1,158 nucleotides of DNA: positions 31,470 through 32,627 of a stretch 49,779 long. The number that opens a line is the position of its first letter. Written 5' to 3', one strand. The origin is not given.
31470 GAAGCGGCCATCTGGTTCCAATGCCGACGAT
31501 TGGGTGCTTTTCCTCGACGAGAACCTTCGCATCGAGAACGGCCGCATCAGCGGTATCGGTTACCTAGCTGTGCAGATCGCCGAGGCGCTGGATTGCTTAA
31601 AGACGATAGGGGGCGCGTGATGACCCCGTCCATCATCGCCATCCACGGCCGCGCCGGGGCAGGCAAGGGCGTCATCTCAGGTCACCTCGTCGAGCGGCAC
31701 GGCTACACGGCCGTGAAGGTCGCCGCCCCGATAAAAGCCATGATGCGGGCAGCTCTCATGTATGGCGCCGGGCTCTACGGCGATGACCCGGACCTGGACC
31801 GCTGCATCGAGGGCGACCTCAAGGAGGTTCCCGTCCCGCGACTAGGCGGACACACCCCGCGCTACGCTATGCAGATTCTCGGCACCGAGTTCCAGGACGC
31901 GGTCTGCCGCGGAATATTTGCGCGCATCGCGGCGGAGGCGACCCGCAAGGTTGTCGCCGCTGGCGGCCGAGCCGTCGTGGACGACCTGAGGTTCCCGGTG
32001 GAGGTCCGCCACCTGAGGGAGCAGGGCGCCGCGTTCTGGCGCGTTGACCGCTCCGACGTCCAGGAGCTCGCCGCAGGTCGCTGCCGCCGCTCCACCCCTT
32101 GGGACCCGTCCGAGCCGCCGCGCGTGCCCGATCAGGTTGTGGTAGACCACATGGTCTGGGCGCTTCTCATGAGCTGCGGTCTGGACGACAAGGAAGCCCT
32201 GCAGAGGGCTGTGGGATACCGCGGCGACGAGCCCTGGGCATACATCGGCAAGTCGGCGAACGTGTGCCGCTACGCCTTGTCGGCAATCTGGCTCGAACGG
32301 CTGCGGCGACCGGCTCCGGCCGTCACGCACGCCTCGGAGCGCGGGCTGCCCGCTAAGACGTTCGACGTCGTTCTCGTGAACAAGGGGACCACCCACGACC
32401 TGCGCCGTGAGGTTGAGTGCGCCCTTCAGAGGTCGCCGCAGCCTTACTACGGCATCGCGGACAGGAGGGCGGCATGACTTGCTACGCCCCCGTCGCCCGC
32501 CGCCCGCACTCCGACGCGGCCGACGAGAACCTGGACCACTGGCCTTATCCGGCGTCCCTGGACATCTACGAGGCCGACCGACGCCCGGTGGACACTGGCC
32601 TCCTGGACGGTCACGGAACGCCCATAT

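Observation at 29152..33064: Six-gene island transcribed antisense inside the head-morphogenesis module, between terL and gpW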

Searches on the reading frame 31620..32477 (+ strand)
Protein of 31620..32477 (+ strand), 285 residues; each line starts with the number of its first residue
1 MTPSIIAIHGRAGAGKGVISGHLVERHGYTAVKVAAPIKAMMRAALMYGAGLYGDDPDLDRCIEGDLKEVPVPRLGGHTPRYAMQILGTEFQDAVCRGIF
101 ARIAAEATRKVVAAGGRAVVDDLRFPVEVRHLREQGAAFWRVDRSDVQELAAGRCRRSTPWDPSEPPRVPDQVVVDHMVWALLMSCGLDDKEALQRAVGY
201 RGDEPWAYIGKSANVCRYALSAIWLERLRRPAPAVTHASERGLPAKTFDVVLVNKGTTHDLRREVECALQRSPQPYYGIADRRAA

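Call 4: search_protein_families(library=pfam, max_evalue=1, proteins=[window:31620-32477:+])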
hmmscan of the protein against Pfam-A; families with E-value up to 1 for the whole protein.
window:31620-32477:+ (285 aa): 1 family
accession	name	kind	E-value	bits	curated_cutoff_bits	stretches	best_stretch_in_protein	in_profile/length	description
PF21448.3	DNMK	-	7.1e-09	36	27.1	2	81-148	131-200/232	Deoxynucleotide monophosphate kinase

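Call 5: search_protein_families(library=phrogs, max_evalue=0.1, proteins=[window:31620-32477:+])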
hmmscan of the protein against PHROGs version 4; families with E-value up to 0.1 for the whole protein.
window:31620-32477:+ (285 aa): 1 family
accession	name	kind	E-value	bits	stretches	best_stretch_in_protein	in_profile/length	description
phrog_139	-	other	8.3e-29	102.1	2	1-148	81-221/342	deoxynucleoside monophosphate kinase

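Call 6: search_protein_families(library=padloc, max_evalue=0.1, proteins=[window:31620-32477:+])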
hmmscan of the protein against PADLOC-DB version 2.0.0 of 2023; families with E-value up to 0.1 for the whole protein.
window:31620-32477:+ (285 aa): 0 families

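Call 7: search_protein_families(library=ncbifam, max_evalue=0.1, proteins=[window:31620-32477:+])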
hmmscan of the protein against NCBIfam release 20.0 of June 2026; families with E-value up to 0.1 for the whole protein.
window:31620-32477:+ (285 aa): 1 family
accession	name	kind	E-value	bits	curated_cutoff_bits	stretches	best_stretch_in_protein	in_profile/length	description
NF006226.0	PRK08356.1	equivalog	0.036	13.8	189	0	247-271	168-192/195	hypothetical protein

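Call 18: find_encoding_contigs(protein=window:31620-32477:+, flank=10000, max_places=10)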
Protein window:31620-32477:+ (285 aa): 1 contig read that carries it; 1 place shown.
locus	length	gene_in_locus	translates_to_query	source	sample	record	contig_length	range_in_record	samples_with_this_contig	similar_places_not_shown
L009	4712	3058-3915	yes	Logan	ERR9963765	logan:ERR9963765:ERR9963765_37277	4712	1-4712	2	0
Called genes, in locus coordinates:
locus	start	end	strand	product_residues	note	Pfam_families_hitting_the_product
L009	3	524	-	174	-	?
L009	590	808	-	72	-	-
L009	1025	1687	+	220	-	-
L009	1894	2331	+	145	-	-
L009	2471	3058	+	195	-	-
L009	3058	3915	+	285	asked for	PF21448:DNMK (faint)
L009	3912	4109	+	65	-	-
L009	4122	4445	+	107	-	-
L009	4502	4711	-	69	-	?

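Call 43: find_homologous_proteins(query=window:31620-32477:+, max_evalue=0.001)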
Query window:31620-32477:+ (285 aa): 49 proteins with E <= 0.001 among 8000 candidates.
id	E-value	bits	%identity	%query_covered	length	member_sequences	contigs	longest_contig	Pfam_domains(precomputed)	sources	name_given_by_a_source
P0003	5.1e-190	648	100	100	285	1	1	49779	PF21448.4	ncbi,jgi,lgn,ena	jgi:hypothetical protein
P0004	1.2e-135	469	71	99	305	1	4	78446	PF21448.4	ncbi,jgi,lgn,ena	jgi:hypothetical protein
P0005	1.0e-51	194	43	94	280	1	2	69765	PF21448.4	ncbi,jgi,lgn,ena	jgi:hypothetical protein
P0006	9.7e-48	181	39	98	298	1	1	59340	PF21448.4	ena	-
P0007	1.3e-46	177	42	94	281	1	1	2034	PF21448.4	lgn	-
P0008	1.3e-44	171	37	94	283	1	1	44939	PF21448.4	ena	-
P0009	6.5e-42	162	39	93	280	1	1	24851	PF21448.4,PF13671.13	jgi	jgi:hypothetical protein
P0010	8.7e-38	148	39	94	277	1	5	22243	PF21448.4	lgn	-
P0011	9.3e-33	132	34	94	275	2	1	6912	PF21448.4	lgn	-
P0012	3.8e-32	130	46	52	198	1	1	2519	PF21448.4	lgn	-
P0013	3.7e-30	123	36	94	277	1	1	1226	PF21448.4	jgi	jgi:hypothetical protein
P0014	6.0e-30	123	34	94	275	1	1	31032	PF21448.4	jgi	jgi:hypothetical protein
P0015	9.9e-30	122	43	55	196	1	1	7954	PF21448.4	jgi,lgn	jgi:hypothetical protein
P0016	1.4e-29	121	42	49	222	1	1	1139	PF21448.4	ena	-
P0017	8.1e-29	119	40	55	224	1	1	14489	PF21448.4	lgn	-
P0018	1.0e-28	119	42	53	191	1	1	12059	PF21448.4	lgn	-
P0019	3.3e-24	104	44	50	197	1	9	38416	PF21448.4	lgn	-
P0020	8.7e-23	99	43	49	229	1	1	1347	PF21448.4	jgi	jgi:hypothetical protein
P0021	3.0e-21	94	39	49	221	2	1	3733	PF21448.4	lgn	-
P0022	3.5e-20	91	45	49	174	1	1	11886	PF21448.4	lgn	-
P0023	6.6e-20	90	39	42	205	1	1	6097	PF21448.4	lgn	-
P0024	1.7e-19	88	43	49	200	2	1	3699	PF21448.4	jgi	jgi:hypothetical protein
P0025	2.6e-19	88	40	49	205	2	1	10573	PF21448.4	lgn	-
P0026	3.2e-19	87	42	47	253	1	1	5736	PF21448.4,PF13238.13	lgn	-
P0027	4.0e-19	87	38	62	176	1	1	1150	PF21448.4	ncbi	-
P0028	8.3e-19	86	41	52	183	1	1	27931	PF21448.4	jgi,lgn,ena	jgi:hypothetical protein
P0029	8.4e-19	86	40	48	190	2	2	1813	PF21448.4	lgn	-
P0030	1.2e-17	82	40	48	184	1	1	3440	PF21448.4,PF13238.13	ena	-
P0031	1.5e-17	82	43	50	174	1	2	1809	PF21448.4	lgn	-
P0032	2.1e-17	81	41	51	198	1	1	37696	PF21448.4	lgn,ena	-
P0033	3.0e-17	81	40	49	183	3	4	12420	PF21448.4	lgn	-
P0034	3.2e-17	81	42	50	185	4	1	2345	PF21448.4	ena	-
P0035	8.3e-17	79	42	44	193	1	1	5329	PF21448.4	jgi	jgi:hypothetical protein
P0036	2.2e-16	78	36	50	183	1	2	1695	PF21448.4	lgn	-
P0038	9.0e-16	76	42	49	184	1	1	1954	PF21448.4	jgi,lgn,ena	-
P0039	9.1e-16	76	44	44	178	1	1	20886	PF21448.4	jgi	-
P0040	1.9e-15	75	38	52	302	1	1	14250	PF21448.4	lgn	-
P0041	3.4e-15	74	39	49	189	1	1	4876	PF21448.4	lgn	-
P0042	3.5e-15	74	40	50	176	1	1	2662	PF21448.4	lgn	-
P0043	1.6e-14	72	42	44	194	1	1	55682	PF21448.4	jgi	jgi:ribosomal protein L35AE/L33A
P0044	2.0e-14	72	37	52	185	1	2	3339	PF21448.4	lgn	-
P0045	1.8e-13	69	36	47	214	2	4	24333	PF21448.4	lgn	-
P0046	2.7e-13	68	37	51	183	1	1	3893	PF21448.4,PF13238.13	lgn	-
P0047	4.7e-11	61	35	51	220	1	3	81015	PF21448.4,PF13238.13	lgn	-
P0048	2.7e-10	58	38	54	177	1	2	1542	PF21448.4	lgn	-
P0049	1.4e-8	53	35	51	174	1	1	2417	PF21448.4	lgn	-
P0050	1.4e-8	53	29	62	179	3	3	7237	PF21448.4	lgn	-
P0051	1.2e-7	49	34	49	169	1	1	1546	PF21448.4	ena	-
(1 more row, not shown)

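Call 44: find_encoding_contigs(protein=P0004, flank=10000, max_places=4)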
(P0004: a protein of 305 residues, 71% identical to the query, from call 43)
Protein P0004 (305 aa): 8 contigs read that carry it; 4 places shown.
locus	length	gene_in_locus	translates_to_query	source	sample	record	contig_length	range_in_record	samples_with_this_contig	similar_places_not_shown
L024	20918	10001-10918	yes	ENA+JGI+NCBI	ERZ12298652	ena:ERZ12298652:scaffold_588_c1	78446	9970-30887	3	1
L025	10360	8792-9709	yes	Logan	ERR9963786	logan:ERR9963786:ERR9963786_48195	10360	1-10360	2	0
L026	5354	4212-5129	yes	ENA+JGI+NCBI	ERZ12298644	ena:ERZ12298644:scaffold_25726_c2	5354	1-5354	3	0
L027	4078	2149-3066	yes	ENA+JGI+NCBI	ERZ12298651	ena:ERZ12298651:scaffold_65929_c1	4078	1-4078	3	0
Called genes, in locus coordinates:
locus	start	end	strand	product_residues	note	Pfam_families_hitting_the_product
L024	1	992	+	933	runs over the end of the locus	PF09250:Prim-Pol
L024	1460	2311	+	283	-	PF20057:DUF6456 (weak)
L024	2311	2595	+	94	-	-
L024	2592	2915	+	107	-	-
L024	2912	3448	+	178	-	-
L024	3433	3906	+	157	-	-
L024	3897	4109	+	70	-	-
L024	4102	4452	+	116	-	-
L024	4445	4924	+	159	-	-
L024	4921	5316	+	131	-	-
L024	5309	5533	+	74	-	-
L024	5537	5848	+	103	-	-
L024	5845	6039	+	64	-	-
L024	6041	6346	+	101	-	-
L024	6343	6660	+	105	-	-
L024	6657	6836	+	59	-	-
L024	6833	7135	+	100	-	-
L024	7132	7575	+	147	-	-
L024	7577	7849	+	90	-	-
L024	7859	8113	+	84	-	-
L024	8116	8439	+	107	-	-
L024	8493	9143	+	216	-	-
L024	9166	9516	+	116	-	-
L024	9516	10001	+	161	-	-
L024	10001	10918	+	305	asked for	PF21448:DNMK (faint)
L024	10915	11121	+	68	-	-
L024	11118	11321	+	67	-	-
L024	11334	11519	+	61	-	-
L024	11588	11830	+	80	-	-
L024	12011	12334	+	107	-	-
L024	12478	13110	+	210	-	-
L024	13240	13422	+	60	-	-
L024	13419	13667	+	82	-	PF01381:HTH_3 (weak)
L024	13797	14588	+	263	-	-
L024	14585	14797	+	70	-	-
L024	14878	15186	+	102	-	-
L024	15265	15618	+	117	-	-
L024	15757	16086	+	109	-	-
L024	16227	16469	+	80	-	-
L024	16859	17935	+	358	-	PF00145:DNA_methylase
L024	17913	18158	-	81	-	-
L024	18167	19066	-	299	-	-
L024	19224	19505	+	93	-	-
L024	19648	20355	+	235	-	PF01555:N6_N4_Mtase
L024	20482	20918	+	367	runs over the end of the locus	PF00145:DNA_methylase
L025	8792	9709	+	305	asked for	PF21448:DNMK (faint)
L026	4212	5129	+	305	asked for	PF21448:DNMK (faint)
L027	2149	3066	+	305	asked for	PF21448:DNMK (faint)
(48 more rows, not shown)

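Call 45: find_encoding_contigs(protein=P0005, flank=10000, max_places=3)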
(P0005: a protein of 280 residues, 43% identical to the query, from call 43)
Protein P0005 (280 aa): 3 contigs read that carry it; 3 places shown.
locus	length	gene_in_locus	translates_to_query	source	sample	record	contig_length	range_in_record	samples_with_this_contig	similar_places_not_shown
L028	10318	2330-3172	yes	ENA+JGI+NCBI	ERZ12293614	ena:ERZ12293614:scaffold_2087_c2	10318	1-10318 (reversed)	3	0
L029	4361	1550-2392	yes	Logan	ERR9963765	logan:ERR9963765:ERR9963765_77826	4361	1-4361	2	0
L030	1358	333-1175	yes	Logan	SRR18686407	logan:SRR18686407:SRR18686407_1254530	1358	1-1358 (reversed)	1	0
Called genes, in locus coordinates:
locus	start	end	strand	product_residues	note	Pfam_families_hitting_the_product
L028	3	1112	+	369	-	?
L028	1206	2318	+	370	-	-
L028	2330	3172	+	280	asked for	PF21448:DNMK (faint)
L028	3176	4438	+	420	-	PF09594:GT87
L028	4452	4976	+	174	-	-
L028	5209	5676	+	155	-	-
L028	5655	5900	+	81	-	-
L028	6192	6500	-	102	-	PF12762:DDE_Tnp_IS1595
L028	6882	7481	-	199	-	-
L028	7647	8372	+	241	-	PF11393:T4BSS_DotI_IcmL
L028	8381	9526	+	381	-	PF12293:T4BSS_DotH_IcmK, PF09544:DUF2381 (weak)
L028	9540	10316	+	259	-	?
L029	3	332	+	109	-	?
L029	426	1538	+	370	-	-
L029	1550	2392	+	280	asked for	PF21448:DNMK (faint)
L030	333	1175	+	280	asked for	PF21448:DNMK (faint)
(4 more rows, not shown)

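Call 51: find_encoding_contigs(protein=P0006, flank=8000, max_places=2)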
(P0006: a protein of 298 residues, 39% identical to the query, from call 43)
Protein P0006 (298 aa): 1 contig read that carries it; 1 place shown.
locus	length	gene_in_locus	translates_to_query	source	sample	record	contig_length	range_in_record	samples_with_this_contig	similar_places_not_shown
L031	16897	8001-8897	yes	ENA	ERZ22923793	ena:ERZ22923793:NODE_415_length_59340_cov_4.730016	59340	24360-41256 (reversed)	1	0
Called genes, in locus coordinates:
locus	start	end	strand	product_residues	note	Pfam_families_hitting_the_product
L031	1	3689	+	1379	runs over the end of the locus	PF13872:AAA_34, PF04851:ResIII (weak), PF00271:Helicase_C (weak), PF13871:Helicase_C_4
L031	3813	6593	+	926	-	PF01131:Topoisom_bac, PF01396:Zn_ribbon_Top1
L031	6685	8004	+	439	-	PF13098:Thioredoxin_2 (faint)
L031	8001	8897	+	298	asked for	PF21448:DNMK (weak)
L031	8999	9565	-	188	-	-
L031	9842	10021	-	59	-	-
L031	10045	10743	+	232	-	PF11393:T4BSS_DotI_IcmL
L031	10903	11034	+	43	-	-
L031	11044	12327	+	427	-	-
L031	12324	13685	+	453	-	-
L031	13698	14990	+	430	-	-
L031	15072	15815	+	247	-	-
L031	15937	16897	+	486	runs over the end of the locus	-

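Call 52: find_encoding_contigs(protein=P0008, flank=8000, max_places=2)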
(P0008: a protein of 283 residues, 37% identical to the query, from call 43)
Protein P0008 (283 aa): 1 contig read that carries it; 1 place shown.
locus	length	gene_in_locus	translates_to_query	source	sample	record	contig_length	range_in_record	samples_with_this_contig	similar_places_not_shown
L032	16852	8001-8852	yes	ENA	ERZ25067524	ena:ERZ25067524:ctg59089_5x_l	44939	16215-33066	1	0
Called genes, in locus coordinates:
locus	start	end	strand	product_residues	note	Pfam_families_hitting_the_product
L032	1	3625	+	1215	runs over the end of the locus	PF13872:AAA_34, PF00271:Helicase_C (weak), PF13871:Helicase_C_4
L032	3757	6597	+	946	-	PF01751:Toprim (weak), PF01131:Topoisom_bac, PF01396:Zn_ribbon_Top1 (weak)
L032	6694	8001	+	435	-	PF13098:Thioredoxin_2 (weak)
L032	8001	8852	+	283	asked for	PF21448:DNMK (faint)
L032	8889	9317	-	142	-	-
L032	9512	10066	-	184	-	-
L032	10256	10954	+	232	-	PF11393:T4BSS_DotI_IcmL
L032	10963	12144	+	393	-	PF12293:T4BSS_DotH_IcmK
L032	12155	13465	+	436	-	PF03743:TrbI (weak)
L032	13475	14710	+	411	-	-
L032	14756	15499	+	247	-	-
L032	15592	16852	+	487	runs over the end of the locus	-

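Call 65: predict_structure(alignment_id=A4)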
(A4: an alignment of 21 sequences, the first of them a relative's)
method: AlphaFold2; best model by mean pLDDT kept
length: 285 residues; sequences in the alignment: 21
mean_pLDDT: 90.7   pTM: 0.87
mean pLDDT of the five models: 90.7, 90.1, 89.8, 89.6, 89.1
residues with pLDDT >= 90: 228; 70-90: 32; 50-70: 19; < 50: 6
segments of 3 or more residues with pLDDT < 50: 281-285
pLDDT, mean of each block of 10 residues (from residue 1): 94 94 98 96 97 89 94 96 95 95 95 98 94 96 79 74 95 97 95 92 88 96 97 77 93 94 96 56 46
secondary structure, 60 per line:
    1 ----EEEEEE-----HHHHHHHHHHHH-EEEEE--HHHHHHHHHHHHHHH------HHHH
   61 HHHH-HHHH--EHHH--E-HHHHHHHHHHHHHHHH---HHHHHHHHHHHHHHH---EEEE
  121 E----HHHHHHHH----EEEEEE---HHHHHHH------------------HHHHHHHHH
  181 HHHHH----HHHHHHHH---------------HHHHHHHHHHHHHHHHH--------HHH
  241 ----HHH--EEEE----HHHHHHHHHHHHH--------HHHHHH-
elements in order: E5-10 H16-27 E29-33 H36-50 H57-64 H66-69 H80-95 H99-113 E117-121 H126-133 E138-143 H147-153 H172-185 H190-197 H213-229 E250-253 H258-270 H279-284

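Call 68: search_protein_families(library=pfam, max_evalue=10, proteins=[L024:12478-13107:+])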
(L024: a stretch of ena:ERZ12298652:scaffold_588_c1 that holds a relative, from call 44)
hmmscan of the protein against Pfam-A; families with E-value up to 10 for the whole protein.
L024:12478-13107:+ (210 aa): 2 families
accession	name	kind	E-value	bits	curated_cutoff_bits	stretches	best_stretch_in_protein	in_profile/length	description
PF08448.16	PAS_4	-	0.031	15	23.1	1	38-79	33-74/110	PAS fold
PF01963.22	TraB_PrgY_gumN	-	0.087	13.1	26.8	1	9-110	37-137/263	TraB/PrgY/gumN family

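Call 70: fold_search(model_id=the predicted structure, library=pdb)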
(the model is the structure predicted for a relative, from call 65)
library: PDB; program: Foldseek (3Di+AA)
matches with E <= 10: 934; with E <= 0.001: 2
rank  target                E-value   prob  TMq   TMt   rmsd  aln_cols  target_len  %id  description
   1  4ttp                  4.7e-04  1.00  0.38  0.52  13.5       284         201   10  Crystal structure of Legionella pneumophila dephospho-CoA kinase in apo-form (released 2014-12-10)
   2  1dek_A                7.9e-04  1.00  0.52  0.61   5.6       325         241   15  DEOXYNUCLEOSIDE MONOPHOSPHATE KINASE COMPLEXED WITH DEOXY-GMP (released 1997-01-11)
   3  1t3h_A                1.0e-03  1.00  0.34  0.45  15.9       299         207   12  X-ray Structure of Dephospho-CoA Kinase from E. coli Norteast Structural Genomics Consortium Target ER57 (released 2004-05-11)
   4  4i1u_B                1.2e-03  1.00  0.33  0.43  13.0       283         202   14  Apo crystal structure of a dephospho-CoA kinase from Burkholderia vietnamiensis (released 2013-01-09)
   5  2grj_A                1.3e-03  1.00  0.34  0.51  12.8       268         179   13  Crystal structure of Dephospho-CoA kinase (EC 2.7.1.24) (Dephosphocoenzyme A kinase) (tm1387) from THERMOTOGA MARITIMA (released 2006-05-23)
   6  1dek_B                1.3e-03  1.00  0.42  0.51   3.9       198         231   16  DEOXYNUCLEOSIDE MONOPHOSPHATE KINASE COMPLEXED WITH DEOXY-GMP (released 1997-01-11)
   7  2rhm_C                1.3e-03  1.00  0.33  0.47  13.3       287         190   10  Crystal structure of a putative kinase (caur_3907) from chloroflexus aurantiacus j-10-fl at 1.70 A resolution (released 2007-11-20)
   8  1n3b_B                1.3e-03  1.00  0.33  0.43  15.4       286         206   12  Crystal Structure of Dephosphocoenzyme A kinase from Escherichia coli (released 2003-01-28)
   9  1vhl_A                1.4e-03  1.00  0.33  0.43  15.3       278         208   12  Crystal structure of dephospho-CoA kinase with adenosine-5'-diphosphate (released 2003-12-30)
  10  1uky                  1.8e-03  1.00  0.34  0.47  15.4       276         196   13  SUBSTRATE SPECIFICITY AND ASSEMBLY OF CATALYTIC CENTER DERIVED FROM TWO STRUCTURES OF LIGATED URIDYLATE KINASE (released 1995-01-26)
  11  3akd                  1.9e-03  1.00  0.29  0.40  16.4       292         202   14  Crystal structure of CMP kinase in complex with CDP from Thermus thermophilus HB8 (released 2011-07-06)
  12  2bwj_A                1.9e-03  0.99  0.27  0.38  16.4       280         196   18  Structure of adenylate kinase 5 (released 2005-07-21)
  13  7l4a                  2.2e-03  0.99  0.30  0.37  17.2       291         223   13  Crystal Structure of Cytidylate kinase from Encephalitozoon cuniculi GB-M1 in complex with two CDP molecules (released 2020-12-30)
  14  2bwj_B                2.2e-03  0.99  0.28  0.38  19.7       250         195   17  Structure of adenylate kinase 5 (released 2005-07-21)
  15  5ukd                  2.5e-03  1.00  0.31  0.43  14.1       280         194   11  PH INFLUENCES FLUORIDE COORDINATION NUMBER OF THE ALFX PHOSPHORYL TRANSFER TRANSITION STATE ANALOG (released 1999-08-14)
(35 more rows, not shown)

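Call 81: find_related_loci(query=A4, collection=viral_contigs, flank=10000)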
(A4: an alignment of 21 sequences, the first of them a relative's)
Query A4 (285 aa) in viral_contigs; peptide patterns used: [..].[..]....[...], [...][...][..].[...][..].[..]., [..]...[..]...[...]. (x = any residue, [..] = any of these).
599 stretches matched a pattern (row limit reached: there are more); 398 encode a relative of the query (tblastn E <= 1e-3); the best 80 are kept; 80 distinct loci.
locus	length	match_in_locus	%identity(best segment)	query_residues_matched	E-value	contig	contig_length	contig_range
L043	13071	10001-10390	43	3-142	6e-28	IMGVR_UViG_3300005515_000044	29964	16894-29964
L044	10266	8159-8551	40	3-143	2e-26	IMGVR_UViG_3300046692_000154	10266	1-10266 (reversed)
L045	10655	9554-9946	42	3-143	7e-26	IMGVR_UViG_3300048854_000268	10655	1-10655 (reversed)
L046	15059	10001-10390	43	3-142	2e-25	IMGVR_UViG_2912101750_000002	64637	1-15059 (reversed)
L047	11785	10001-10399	42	5-147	1e-24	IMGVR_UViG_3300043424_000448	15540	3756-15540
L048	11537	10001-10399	42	5-147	1e-24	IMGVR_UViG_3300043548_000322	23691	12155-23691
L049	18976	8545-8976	40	5-150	1e-24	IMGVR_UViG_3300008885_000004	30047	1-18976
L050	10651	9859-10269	40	4-142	3e-24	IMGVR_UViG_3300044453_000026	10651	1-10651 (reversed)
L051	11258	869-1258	42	3-143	8e-24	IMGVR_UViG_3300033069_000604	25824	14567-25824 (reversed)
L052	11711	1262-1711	39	1-152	7e-24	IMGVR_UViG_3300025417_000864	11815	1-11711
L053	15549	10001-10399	40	4-148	1e-23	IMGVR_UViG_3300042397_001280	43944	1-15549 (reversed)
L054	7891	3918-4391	34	2-161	2e-23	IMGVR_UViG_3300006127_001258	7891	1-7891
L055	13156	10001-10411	42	5-144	2e-23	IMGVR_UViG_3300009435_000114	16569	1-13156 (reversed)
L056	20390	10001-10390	43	3-142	2e-23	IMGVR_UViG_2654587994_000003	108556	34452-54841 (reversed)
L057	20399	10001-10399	42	1-142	4e-23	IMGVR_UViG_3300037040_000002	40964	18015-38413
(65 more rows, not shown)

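Call 87: search_protein_families(library=phrogs, max_evalue=0.001, proteins=[L024:1460-2311:+, L024:8493-9143:+, L024:9166-9516:+, L024:9516-10001:+, L024:10915-11121:+, L024:11588-11830:+, L024:12011-12334:+, L024:13797-14588:+, L024:15265-15618:+, L024:18167-19066:-])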
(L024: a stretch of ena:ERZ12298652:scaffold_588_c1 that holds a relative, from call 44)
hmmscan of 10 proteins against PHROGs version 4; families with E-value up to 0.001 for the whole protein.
L024:1460-2311:+ (283 aa): 1 family
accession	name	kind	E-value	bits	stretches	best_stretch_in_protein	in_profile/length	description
phrog_16492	-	unknown function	5.7e-13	49.9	1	35-173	11-145/177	-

L024:8493-9143:+ (216 aa): 0 families

L024:9166-9516:+ (116 aa): 0 families

L024:9516-10001:+ (161 aa): 0 families

L024:10915-11121:+ (68 aa): 0 families

L024:11588-11830:+ (80 aa): 0 families

L024:12011-12334:+ (107 aa): 0 families

L024:13797-14588:+ (263 aa): 0 families

L024:15265-15618:+ (117 aa): 0 families

L024:18167-19066:- (299 aa): 1 family
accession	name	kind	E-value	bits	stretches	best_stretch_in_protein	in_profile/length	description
phrog_5931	-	unknown function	6e-47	161.5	1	35-287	14-268/282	-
